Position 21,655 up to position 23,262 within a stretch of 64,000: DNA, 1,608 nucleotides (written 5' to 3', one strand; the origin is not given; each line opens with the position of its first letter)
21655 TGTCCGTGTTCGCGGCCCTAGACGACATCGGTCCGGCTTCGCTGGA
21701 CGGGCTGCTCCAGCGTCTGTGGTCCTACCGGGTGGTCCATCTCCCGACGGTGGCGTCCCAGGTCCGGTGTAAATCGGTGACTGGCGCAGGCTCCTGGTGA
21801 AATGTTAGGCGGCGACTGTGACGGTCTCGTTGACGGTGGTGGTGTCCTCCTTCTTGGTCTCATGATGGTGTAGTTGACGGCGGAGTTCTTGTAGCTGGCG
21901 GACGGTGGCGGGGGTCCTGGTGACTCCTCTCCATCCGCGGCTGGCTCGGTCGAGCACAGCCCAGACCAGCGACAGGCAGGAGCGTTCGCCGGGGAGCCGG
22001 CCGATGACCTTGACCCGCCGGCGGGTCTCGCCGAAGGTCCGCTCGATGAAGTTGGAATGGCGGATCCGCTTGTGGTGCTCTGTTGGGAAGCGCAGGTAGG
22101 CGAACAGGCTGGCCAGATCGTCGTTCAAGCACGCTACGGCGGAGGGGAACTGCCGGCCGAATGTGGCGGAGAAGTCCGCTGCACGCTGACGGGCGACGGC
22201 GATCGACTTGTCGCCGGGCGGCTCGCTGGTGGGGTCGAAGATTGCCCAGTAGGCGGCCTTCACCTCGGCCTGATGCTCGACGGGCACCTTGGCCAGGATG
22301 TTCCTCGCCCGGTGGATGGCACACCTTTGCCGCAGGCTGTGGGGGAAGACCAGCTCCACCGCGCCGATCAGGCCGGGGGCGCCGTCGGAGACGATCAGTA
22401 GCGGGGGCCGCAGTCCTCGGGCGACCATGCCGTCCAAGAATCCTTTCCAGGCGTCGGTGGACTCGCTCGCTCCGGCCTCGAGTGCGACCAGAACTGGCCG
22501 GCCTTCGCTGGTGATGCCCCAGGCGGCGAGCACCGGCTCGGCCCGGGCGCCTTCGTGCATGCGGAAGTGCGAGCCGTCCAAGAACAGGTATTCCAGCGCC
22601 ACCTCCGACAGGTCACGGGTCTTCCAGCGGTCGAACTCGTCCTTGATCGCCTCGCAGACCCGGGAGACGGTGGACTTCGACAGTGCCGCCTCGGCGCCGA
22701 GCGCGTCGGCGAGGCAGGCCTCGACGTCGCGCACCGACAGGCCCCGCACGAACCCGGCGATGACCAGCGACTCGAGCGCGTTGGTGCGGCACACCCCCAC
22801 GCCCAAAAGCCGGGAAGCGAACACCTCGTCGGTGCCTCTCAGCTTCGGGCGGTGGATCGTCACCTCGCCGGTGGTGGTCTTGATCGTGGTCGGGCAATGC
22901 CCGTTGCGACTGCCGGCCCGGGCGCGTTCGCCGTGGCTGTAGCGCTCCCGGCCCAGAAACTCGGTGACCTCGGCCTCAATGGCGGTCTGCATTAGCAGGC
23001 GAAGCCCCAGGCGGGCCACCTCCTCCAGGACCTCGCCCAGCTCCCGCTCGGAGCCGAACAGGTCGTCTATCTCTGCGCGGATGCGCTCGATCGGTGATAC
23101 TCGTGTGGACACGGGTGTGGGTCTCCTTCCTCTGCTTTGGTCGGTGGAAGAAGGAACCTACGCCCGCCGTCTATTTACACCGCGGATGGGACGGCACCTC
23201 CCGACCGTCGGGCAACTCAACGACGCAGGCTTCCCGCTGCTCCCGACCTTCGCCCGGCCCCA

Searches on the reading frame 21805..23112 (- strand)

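Call 43: search_protein_families(library=pfam, proteins=[window:21805-23112:-], max_evalue=0.001)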
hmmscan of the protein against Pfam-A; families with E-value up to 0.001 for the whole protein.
window:21805-23112:- (435 aa): 2 families
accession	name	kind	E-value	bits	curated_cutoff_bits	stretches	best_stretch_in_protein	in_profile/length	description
PF00872.24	Transposase_mut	-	1.8e-70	238.2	21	1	27-394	20-376/379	Transposase, Mutator family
PF10551.15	MULE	-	2.1e-05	25.3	27.6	1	193-269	16-97/99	MULE transposase domain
